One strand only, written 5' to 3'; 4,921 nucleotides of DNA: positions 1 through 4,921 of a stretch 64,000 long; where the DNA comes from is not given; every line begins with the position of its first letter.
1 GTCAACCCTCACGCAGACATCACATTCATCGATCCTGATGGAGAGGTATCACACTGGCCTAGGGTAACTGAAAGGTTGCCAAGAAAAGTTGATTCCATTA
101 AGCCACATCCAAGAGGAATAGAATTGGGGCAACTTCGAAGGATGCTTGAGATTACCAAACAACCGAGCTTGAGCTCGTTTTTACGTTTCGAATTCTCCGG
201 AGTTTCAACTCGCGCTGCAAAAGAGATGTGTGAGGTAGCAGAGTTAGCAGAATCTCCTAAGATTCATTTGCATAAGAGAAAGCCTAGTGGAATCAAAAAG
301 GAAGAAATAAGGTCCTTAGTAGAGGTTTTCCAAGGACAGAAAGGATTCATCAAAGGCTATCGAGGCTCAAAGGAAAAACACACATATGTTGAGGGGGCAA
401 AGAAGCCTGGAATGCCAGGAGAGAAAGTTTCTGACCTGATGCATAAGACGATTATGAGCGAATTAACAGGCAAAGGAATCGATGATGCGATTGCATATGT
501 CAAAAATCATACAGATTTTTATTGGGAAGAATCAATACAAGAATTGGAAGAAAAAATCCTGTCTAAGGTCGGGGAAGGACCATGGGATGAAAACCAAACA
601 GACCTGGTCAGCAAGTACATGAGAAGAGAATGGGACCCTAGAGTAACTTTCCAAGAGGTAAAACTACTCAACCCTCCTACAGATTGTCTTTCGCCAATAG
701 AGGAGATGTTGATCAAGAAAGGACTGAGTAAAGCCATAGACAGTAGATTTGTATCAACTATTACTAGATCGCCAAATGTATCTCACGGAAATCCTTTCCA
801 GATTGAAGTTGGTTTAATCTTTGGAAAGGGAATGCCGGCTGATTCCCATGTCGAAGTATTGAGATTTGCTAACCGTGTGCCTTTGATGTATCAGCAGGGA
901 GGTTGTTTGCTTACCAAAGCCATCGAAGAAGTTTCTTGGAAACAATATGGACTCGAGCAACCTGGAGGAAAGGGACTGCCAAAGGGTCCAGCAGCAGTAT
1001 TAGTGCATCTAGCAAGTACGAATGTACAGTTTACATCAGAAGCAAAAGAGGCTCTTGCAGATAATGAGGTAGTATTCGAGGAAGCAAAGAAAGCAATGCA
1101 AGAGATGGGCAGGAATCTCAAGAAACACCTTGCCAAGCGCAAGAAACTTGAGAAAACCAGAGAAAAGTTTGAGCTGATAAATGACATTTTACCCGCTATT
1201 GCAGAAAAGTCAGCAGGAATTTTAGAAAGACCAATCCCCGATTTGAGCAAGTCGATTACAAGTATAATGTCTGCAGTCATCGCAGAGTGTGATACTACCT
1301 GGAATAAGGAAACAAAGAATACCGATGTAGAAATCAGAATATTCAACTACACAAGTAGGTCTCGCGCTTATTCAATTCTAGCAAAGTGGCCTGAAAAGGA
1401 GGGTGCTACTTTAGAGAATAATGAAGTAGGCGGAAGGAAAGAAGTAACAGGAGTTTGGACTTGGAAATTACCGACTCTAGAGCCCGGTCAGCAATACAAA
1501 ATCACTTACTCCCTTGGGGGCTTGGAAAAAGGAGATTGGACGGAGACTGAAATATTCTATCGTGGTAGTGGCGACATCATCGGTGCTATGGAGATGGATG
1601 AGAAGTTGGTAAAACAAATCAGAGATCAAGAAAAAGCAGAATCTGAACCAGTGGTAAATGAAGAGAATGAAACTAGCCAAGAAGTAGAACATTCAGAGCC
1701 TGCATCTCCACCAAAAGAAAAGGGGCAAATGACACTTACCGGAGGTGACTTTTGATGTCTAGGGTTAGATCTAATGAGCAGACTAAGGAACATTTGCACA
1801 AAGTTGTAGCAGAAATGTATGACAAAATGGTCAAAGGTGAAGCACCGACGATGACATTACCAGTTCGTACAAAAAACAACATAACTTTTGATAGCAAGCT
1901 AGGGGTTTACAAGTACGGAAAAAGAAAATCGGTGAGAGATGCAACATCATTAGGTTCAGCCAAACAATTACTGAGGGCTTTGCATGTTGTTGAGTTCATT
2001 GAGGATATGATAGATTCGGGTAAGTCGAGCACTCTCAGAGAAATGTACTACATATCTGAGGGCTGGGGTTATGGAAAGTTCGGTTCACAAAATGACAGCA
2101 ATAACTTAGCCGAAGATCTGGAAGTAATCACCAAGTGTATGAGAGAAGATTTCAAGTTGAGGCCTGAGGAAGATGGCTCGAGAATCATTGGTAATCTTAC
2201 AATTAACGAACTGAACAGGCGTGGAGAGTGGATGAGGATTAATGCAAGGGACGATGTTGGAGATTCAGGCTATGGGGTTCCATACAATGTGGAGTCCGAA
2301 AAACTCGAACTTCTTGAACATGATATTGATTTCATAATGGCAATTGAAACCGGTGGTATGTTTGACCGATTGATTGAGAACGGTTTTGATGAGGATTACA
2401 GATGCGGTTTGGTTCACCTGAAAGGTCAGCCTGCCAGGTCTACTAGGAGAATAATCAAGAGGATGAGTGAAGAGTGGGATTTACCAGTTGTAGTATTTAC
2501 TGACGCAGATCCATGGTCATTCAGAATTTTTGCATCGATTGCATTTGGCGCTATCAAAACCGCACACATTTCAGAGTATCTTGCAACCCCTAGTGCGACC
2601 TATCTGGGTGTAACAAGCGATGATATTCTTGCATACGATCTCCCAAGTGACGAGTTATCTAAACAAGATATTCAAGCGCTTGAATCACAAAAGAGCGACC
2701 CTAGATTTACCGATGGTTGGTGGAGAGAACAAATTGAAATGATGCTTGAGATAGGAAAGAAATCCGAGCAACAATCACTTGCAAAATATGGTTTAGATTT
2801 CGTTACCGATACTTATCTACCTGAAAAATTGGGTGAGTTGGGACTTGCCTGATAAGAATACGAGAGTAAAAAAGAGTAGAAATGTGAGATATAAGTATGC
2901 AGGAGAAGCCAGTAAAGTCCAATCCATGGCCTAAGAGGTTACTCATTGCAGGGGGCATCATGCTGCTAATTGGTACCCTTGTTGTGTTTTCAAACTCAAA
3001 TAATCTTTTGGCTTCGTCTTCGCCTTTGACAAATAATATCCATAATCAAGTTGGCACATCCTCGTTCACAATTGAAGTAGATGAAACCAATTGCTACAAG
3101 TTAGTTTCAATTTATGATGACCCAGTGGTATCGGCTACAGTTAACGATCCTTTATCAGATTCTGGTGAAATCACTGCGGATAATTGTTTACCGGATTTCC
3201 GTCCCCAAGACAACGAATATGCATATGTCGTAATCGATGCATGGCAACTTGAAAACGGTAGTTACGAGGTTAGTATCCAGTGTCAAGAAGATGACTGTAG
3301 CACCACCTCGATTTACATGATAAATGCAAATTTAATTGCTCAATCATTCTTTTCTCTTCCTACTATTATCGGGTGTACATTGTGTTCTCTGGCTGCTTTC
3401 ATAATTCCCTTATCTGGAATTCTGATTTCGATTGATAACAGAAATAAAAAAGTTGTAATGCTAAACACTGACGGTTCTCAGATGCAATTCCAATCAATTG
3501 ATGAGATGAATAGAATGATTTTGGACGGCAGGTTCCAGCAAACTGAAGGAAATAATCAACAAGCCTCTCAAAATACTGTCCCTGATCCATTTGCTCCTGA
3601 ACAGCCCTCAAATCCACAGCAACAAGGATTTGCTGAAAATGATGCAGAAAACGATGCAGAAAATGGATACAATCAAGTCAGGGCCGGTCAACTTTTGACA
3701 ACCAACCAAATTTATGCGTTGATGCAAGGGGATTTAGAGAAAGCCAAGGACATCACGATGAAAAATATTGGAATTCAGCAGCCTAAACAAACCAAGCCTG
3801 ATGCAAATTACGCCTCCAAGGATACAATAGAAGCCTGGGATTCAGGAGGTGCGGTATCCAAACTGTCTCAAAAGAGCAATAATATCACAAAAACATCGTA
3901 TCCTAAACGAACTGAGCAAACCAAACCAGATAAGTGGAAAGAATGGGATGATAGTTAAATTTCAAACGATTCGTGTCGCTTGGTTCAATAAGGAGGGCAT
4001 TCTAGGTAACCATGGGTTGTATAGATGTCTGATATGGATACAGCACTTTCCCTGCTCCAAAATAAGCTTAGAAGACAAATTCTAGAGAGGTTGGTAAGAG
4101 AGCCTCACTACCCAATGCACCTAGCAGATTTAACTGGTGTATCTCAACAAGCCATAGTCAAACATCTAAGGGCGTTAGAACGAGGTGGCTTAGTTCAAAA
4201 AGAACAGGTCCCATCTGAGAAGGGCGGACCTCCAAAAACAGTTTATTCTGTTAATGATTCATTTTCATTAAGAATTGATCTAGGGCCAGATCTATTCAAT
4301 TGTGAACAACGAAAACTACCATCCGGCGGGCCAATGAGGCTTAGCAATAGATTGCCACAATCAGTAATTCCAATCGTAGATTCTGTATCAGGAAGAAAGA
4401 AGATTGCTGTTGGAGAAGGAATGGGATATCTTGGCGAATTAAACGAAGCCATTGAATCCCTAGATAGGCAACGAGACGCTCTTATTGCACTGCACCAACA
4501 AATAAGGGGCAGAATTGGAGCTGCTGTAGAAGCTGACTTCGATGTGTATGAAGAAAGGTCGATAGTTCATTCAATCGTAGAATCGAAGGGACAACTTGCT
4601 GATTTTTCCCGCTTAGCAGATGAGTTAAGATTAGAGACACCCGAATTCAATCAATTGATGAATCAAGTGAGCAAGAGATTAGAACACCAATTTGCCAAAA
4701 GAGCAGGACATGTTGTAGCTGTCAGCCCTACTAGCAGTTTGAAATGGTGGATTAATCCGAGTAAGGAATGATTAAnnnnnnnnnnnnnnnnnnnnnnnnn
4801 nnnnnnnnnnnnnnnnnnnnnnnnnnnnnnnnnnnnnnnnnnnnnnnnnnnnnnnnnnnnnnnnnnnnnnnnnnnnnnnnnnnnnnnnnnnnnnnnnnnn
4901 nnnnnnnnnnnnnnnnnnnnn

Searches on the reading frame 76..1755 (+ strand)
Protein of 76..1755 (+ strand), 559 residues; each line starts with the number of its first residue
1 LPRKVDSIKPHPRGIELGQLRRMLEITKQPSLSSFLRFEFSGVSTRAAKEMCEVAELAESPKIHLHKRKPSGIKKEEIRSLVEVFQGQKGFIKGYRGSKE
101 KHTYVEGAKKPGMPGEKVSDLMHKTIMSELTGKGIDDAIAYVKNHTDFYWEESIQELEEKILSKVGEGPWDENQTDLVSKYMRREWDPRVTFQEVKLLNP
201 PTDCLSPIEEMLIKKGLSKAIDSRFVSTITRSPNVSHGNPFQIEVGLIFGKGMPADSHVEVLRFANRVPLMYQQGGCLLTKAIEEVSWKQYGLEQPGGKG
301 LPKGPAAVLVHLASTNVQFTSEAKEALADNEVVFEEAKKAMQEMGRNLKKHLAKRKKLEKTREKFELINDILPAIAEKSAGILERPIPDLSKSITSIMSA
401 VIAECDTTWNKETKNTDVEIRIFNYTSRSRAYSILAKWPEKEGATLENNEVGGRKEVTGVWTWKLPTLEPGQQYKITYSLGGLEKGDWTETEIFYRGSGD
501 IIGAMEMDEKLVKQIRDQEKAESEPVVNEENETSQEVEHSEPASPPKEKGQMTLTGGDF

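Call 57: search_protein_families(library=pfam, proteins=[window:76-1755:+], max_evalue=0.0001)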
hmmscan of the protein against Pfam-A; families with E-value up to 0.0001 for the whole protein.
window:76-1755:+ (559 aa): 1 family
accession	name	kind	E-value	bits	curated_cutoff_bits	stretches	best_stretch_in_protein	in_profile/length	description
PF09239.17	Topo-VIb_trans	-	3.3e-55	186.6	24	1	200-364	1-159/159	Topoisomerase VI B subunit, transducer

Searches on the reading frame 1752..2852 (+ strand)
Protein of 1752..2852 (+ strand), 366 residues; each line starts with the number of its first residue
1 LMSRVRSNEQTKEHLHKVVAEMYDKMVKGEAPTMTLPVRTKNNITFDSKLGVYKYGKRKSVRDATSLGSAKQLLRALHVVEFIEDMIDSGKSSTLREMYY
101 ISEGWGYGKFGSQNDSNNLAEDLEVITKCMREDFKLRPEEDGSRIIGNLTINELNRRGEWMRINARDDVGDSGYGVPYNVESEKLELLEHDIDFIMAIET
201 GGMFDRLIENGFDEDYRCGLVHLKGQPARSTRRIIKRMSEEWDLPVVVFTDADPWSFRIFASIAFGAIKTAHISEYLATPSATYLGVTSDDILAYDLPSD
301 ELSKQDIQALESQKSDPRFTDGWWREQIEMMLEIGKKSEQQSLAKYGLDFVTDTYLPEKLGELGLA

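Call 14: search_protein_families(library=pfam, proteins=[window:1752-2852:+], max_evalue=0.001)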
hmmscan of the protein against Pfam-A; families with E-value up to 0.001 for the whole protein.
window:1752-2852:+ (366 aa): 3 families
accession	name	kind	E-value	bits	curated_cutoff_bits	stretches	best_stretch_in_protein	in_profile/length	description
PF21180.3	TOP6A-Spo11_Toprim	-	3.7e-57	193.4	24.1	1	194-360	1-170/170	Topoisomerase 6 subunit A/Spo11, Toprim domain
PF20768.2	Topo_VI_alpha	-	4.4e-18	65.2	23.6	1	139-191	1-50/50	All-beta domain in DNA topoisomerase VI alpha subunit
PF04406.19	TP6A_N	-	1.7e-16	60.2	26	1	72-135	2-61/62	Type IIB DNA topoisomerase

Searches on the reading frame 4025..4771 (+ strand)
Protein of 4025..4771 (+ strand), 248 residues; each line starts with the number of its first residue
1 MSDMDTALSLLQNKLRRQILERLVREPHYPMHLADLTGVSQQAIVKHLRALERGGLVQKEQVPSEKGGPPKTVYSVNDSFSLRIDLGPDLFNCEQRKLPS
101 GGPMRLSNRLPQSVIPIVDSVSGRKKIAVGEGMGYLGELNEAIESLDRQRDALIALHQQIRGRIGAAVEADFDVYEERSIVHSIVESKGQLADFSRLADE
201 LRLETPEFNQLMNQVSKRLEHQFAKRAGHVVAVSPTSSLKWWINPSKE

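Call 14: search_protein_families(library=pfam, proteins=[window:4025-4771:+], max_evalue=0.001)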
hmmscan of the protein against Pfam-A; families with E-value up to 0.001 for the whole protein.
window:4025-4771:+ (248 aa): 4 families
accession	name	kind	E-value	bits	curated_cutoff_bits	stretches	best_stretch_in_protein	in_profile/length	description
PF12840.13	HTH_20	-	1.4e-07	31.8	27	1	13-57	3-48/51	Helix-turn-helix domain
PF01022.26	HTH_5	-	1.1e-06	28.8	22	1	14-59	2-47/47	Bacterial regulatory protein, arsR family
PF25213.1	HVO_A0261_N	-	2.9e-06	27.5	35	1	9-60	6-57/86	HVO_A0261 N-terminal domain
PF12802.13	MarR_2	-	3.9e-06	27.4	27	1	18-63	9-56/61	MarR family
